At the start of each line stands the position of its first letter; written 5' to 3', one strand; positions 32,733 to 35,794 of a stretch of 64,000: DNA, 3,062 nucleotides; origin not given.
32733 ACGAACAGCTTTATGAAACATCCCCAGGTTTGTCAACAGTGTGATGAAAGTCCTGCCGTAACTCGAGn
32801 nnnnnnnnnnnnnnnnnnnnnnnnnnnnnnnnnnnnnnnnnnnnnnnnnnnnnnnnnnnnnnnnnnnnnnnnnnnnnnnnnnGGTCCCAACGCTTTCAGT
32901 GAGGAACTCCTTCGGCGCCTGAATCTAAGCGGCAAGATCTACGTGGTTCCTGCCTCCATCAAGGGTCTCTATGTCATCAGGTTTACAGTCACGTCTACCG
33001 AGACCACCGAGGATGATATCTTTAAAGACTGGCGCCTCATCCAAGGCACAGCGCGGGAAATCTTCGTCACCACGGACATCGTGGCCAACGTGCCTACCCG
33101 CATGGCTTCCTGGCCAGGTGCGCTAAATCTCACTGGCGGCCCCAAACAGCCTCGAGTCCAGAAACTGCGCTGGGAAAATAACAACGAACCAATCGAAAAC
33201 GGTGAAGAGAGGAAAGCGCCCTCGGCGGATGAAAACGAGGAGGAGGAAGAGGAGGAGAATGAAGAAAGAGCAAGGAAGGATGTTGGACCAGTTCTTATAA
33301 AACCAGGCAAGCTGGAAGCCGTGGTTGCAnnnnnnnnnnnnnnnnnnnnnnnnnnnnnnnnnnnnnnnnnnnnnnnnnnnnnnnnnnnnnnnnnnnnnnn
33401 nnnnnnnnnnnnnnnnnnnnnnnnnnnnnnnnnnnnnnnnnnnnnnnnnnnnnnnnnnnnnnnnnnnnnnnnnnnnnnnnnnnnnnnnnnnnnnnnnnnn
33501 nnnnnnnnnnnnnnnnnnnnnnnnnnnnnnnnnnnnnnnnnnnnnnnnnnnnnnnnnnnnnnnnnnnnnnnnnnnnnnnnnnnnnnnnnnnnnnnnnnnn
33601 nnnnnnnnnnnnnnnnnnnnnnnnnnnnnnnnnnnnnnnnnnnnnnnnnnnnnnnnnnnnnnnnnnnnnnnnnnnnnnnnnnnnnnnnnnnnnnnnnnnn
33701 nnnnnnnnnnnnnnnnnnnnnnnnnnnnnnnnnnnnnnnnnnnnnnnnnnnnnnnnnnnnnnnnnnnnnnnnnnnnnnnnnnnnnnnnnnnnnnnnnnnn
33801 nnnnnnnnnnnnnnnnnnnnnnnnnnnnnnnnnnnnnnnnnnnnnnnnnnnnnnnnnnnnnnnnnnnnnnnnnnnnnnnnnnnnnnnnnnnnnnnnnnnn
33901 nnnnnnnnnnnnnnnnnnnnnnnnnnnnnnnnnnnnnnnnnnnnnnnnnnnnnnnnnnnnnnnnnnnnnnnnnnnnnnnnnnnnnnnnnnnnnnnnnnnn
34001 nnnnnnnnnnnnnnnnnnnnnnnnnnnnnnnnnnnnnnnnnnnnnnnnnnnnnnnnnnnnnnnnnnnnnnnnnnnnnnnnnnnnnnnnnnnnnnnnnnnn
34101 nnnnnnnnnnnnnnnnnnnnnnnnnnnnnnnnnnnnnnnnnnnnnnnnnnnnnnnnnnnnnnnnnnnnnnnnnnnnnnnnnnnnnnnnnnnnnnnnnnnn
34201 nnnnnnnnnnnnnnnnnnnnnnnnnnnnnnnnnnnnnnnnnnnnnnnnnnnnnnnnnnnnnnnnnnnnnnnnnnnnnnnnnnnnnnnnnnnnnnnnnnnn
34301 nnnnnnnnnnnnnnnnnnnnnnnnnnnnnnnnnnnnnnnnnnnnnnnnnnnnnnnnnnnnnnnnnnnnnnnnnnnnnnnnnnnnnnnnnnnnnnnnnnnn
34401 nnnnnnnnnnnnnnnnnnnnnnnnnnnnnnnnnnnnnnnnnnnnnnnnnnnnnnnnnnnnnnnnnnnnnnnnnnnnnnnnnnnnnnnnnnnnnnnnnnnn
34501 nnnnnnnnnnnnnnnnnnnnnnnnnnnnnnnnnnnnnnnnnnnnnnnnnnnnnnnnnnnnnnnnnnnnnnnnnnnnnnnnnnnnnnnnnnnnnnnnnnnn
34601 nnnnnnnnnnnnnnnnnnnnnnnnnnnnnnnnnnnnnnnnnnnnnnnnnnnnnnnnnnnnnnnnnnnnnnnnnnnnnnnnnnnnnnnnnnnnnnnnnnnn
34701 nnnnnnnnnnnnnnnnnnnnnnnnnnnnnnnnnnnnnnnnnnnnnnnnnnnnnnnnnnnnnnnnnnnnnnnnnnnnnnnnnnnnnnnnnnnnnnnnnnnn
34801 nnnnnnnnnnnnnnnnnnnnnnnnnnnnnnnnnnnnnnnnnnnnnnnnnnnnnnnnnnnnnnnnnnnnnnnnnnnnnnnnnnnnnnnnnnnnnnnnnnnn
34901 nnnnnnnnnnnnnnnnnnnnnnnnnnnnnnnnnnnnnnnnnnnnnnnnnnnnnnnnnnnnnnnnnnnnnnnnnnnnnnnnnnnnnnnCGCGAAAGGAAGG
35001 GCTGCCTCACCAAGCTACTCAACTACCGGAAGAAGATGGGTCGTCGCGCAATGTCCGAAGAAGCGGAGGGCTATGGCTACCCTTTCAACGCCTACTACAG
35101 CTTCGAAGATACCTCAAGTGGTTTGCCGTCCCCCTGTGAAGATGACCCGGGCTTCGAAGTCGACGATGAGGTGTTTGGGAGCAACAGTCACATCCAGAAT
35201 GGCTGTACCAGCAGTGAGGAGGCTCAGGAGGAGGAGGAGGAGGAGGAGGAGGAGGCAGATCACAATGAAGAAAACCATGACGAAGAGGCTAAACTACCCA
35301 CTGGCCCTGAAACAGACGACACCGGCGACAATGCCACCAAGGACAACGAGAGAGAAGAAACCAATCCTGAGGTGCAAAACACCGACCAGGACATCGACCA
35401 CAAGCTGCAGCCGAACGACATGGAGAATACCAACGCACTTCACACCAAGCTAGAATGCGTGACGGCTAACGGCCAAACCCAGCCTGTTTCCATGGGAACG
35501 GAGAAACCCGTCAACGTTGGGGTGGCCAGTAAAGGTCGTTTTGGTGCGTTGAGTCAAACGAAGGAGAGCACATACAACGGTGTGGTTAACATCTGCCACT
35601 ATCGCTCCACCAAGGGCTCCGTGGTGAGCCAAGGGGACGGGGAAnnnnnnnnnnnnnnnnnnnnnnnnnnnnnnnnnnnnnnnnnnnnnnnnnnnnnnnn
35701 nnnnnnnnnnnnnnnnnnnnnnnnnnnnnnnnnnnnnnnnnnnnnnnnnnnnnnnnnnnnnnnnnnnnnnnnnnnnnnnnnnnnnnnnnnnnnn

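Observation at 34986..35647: Strongly coding-like acidic, disordered ORF 1.7 kb downstream of the hdc stop: an alternative hdc 3' exon or a novel small gene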

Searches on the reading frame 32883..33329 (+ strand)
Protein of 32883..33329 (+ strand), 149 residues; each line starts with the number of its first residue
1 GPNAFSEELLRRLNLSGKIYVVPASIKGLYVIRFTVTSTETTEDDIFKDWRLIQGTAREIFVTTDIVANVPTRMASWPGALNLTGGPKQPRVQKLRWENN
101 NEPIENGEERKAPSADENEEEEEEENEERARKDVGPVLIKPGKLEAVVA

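Call 6: search_protein_families(library=pfam, proteins=[window:32943-33329:+], max_evalue=1)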
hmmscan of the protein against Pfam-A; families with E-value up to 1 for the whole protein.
window:32943-33329:+ (129 aa): 1 family
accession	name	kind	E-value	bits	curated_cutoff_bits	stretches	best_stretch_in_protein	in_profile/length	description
PF07222.17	PBP_sp32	-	0.018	14.7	21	1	61-115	184-238/243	Proacrosin binding protein sp32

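Call 16: find_homologous_proteins(query=window:32883-33329:+, max_evalue=1e-10)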
Query window:32883-33329:+: 18 candidates shared short words with the query, none scored E <= 1e-10.

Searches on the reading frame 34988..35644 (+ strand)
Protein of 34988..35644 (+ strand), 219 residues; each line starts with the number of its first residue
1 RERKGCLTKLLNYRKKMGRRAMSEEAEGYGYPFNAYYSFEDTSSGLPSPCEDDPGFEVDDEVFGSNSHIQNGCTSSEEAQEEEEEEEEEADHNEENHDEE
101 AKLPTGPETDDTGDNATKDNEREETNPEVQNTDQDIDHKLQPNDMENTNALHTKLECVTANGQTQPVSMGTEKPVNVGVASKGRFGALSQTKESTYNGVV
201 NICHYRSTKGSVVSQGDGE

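Call 6: search_protein_families(library=pfam, proteins=[window:34988-35644:+], max_evalue=1)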
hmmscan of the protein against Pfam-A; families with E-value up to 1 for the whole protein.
window:34988-35644:+ (219 aa): 3 families
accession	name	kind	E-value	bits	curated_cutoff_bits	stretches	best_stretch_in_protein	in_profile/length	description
PF15748.10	CCSAP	-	0.034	14.6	27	1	6-162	20-160/260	Centriole, cilia and spindle-associated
PF02862.22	DDHD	-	0.36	11.4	28.3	1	74-147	155-231/258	DDHD domain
PF04147.17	Nop14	-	0.56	8.8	34.9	1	52-139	345-419/862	Nop14-like family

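Call 7: find_homologous_proteins(query=window:34988-35644:+, max_evalue=0.01)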
Query window:34988-35644:+ (219 aa): 5 proteins with E <= 0.01 among 67 candidates.
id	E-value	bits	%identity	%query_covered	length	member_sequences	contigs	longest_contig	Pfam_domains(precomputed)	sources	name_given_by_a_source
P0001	2.6e-57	212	58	97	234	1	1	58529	-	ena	-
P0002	4.0e-57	212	53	94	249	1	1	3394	-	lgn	-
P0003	8.0e-57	211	59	95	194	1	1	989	-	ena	-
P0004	9.6e-52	194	54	95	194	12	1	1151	-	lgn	-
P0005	2.2e-7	49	85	15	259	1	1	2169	-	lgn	-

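Call 9: find_encoding_contigs(protein=P0005, flank=10000)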
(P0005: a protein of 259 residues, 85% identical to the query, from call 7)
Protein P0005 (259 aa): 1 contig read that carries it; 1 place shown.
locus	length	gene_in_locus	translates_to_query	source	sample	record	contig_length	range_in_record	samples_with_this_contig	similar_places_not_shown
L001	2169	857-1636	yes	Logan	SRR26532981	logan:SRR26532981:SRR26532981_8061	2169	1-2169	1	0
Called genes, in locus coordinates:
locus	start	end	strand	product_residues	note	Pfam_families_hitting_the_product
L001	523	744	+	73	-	-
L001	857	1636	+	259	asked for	-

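Call 10: find_encoding_contigs(protein=P0001, flank=10000)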
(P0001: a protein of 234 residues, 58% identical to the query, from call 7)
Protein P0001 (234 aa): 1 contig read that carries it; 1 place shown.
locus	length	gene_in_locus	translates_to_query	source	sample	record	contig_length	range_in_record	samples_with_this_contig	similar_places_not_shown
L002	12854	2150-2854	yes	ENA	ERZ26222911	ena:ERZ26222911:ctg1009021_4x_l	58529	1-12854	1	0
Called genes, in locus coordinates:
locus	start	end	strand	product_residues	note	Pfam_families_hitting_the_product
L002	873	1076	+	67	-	-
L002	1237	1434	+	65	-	-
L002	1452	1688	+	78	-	-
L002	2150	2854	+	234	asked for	-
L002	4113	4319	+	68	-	-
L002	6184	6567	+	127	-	-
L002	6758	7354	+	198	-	-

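Call 17: find_encoding_contigs(protein=P0002, flank=10000)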
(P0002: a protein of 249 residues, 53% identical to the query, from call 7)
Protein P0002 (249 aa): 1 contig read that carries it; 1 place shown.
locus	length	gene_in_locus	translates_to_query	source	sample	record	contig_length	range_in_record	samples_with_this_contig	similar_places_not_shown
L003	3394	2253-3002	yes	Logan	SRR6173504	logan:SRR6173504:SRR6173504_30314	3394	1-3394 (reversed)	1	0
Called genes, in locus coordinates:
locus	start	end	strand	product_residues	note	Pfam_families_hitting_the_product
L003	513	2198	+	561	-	PF00282:Pyridoxal_deC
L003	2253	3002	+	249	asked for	-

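Call 18: find_encoding_contigs(protein=P0003, flank=10000)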
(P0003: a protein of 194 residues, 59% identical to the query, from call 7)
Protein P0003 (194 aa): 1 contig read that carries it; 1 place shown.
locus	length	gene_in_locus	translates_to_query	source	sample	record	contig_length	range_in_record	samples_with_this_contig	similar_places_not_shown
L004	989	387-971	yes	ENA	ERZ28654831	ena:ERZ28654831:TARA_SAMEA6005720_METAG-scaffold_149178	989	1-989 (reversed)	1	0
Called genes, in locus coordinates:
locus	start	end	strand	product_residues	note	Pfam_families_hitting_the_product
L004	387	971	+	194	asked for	-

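Call 19: find_encoding_contigs(protein=P0004, flank=10000)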
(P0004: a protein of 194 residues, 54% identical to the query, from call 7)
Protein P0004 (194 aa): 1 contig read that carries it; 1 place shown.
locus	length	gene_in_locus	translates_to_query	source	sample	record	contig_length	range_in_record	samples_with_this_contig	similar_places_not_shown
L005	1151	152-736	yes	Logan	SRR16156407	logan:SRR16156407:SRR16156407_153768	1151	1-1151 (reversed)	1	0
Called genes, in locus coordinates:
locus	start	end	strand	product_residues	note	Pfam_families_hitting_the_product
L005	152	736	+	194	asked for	-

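Call 23: search_protein_representatives(alignment_id=A1)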
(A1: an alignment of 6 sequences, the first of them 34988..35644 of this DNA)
Query: 6 sequences, 205 profile positions. Proteins with E-value up to 0.001 (for the whole library): 7; up to 1e-10: 5; up to 1e-30: 4. The best 7 are listed.
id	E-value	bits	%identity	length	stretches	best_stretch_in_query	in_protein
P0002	1.4e-97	342.2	-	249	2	7-166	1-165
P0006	8.4e-93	326.6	-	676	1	1-203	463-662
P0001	1.0e-91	323.1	-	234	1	1-204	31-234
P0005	5.7e-77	274.9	-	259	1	3-203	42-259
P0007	3.1e-12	63.5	-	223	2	163-196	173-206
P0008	3.6e-10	56.8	-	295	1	110-200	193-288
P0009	1.3e-07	48.4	-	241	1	86-203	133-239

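Call 25: find_encoding_contigs(protein=P0006, flank=10000)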
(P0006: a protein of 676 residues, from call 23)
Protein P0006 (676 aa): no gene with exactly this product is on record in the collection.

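Call 26: list_cluster_members(proteins=[P0006, P0007, P0008, P0005, P0002])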
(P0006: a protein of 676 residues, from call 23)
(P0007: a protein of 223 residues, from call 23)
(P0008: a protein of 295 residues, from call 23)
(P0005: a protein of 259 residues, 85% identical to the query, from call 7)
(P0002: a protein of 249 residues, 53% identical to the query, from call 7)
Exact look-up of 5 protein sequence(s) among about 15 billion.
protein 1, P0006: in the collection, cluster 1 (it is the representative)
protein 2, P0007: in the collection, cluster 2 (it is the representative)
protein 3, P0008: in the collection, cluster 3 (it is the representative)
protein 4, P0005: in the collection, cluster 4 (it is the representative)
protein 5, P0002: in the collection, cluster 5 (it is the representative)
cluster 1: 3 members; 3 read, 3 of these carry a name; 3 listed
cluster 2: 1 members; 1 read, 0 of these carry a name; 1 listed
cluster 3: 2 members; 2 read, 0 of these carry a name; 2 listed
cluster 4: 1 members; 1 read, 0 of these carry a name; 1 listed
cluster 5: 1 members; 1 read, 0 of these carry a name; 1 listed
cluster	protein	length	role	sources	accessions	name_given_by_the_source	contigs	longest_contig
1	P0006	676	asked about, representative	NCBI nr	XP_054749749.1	histidine decarboxylase-like [Lytechinus pictus]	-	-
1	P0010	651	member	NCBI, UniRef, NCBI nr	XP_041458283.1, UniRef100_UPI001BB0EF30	histidine decarboxylase-like [Lytechinus variegatus] | histidine decarboxylase-like n=1 Tax=Lytechinus variegatus TaxID=7654 RepID=UPI001BB0EF30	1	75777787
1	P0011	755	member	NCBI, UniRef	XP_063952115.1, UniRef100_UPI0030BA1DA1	histidine decarboxylase-like [Lytechinus pictus] | histidine decarboxylase-like n=1 Tax=Lytechinus pictus TaxID=7653 RepID=UPI0030BA1DA1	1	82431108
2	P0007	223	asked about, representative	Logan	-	-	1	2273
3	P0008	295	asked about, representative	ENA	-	-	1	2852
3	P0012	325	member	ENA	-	-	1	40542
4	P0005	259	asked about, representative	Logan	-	-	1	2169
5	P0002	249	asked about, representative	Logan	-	-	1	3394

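Call 29: find_encoding_contigs(protein=P0011, flank=3000, max_places=2)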
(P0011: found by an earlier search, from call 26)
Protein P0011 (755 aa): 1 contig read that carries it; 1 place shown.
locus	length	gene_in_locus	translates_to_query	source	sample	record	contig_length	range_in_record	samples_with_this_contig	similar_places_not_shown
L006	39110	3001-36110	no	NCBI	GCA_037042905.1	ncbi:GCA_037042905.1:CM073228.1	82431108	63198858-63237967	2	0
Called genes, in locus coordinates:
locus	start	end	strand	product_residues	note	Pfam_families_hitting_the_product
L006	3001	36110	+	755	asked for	PF00282:Pyridoxal_deC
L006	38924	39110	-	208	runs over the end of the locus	PF00059:Lectin_C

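Call 32: find_encoding_contigs(protein=window:35036-35644:+, flank=10000, max_places=10)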
Protein window:35036-35644:+ (203 aa): no gene with exactly this product is on record in the collection.

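Call 33: find_encoding_contigs(protein=P0010, flank=3000, max_places=2)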
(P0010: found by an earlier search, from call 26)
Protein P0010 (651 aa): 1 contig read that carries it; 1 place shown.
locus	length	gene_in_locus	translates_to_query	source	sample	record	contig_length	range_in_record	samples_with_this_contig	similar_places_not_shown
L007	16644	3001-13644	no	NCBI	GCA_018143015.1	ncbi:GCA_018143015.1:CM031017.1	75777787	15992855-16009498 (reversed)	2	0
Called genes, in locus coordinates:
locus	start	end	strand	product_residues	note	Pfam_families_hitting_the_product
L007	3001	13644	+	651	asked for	PF00282:Pyridoxal_deC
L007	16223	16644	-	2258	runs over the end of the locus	PF00059:Lectin_C, PF05473:UL45 (faint), PF00059:Lectin_C, PF05966:Chordopox_A33R (faint), PF00059:Lectin_C, PF00024:PAN_1, PF00059:Lectin_C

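Call 34: find_encoding_contigs(protein=P0012, flank=10000, max_places=2)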
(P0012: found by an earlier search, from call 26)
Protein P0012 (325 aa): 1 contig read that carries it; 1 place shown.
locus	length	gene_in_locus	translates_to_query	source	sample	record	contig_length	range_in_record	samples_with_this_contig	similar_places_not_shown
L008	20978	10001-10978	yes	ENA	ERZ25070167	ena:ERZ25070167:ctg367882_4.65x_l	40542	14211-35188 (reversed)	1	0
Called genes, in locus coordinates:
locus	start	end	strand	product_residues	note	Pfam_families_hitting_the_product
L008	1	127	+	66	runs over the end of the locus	-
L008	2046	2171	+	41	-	-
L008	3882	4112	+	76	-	-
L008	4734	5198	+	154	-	-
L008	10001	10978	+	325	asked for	-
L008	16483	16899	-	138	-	PF00078:RVT_1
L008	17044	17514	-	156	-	-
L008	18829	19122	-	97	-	-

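Call 50: predict_structure(alignment_id=A1)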
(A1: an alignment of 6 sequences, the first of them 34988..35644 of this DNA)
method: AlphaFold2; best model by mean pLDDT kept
length: 219 residues; sequences in the alignment: 6
mean_pLDDT: 47.8   pTM: 0.13
mean pLDDT of the five models: 47.8, 47.2, 44.2, 39.4, 38.4
residues with pLDDT >= 90: 0; 70-90: 0; 50-70: 92; < 50: 127
segments of 3 or more residues with pLDDT < 50: 20-23, 58-60, 63-95, 100-106, 108-126, 128-135, 137-142, 144-149, 157-166, 184-186, 217-219
pLDDT, mean of each block of 10 residues (from residue 1): 56 57 49 51 50 50 46 40 42 45 43 39 41 41 45 47 49 53 50 53 57 49
secondary structure, 60 per line:
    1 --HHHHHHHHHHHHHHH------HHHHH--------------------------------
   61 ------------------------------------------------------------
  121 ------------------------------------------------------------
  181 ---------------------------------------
elements in order: H3-17 H24-28

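Call 75: predict_structure(alignment_id=A3)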
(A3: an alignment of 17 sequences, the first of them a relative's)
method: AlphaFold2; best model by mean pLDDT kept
length: 755 residues; sequences in the alignment: 17
mean_pLDDT: 36.4   pTM: 0.25
mean pLDDT of the five models: 36.4, 32.4, 31.2, 30.6, 29.3
residues with pLDDT >= 90: 0; 70-90: 3; 50-70: 92; < 50: 660
segments of 3 or more residues with pLDDT < 50: 1-39, 41-153, 167-208, 223-243, 257-368, 385-405, 420-442, 463-518, 530-532, 534-642, 644-652, 654-755
pLDDT, mean of each block of 10 residues (from residue 1): 35 34 39 43 42 33 32 32 32 29 37 31 26 27 35 49 49 35 29 29 39 58 45 39 56 55 37 41 35 24 26 31 28 29 28 32 46 54 45 35 49 58 44 46 62 63 42 26 26 27 30 47 53 41 36 36 27 25 28 28 27 30 35 37 38 37 29 28 26 29 25 26 26 30 32 32
secondary structure, 60 per line:
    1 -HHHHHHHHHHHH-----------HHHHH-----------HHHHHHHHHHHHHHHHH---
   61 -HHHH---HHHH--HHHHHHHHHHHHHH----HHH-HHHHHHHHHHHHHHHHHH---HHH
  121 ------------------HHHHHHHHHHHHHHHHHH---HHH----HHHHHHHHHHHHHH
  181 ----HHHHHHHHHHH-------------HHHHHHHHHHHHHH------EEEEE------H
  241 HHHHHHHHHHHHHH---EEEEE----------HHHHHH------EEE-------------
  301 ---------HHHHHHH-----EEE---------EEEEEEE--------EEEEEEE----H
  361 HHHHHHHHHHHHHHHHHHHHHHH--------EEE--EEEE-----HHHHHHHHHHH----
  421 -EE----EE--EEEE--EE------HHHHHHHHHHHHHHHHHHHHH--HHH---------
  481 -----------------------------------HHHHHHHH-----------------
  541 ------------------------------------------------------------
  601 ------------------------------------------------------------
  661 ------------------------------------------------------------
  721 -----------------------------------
elements in order (helices of 4 or more, strands of 3 or more residues): H2-13 H25-29 H41-57 H62-65 H69-72 H75-88 H97-114 H139-156 H167-180 H185-195 H209-222 E229-233 H240-254 E258-262 H273-278 E285-287 H310-316 E322-324 E334-340 E349-355 H360-383 E392-394 E397-400 H406-416 E432-435 H446-466 H516-523
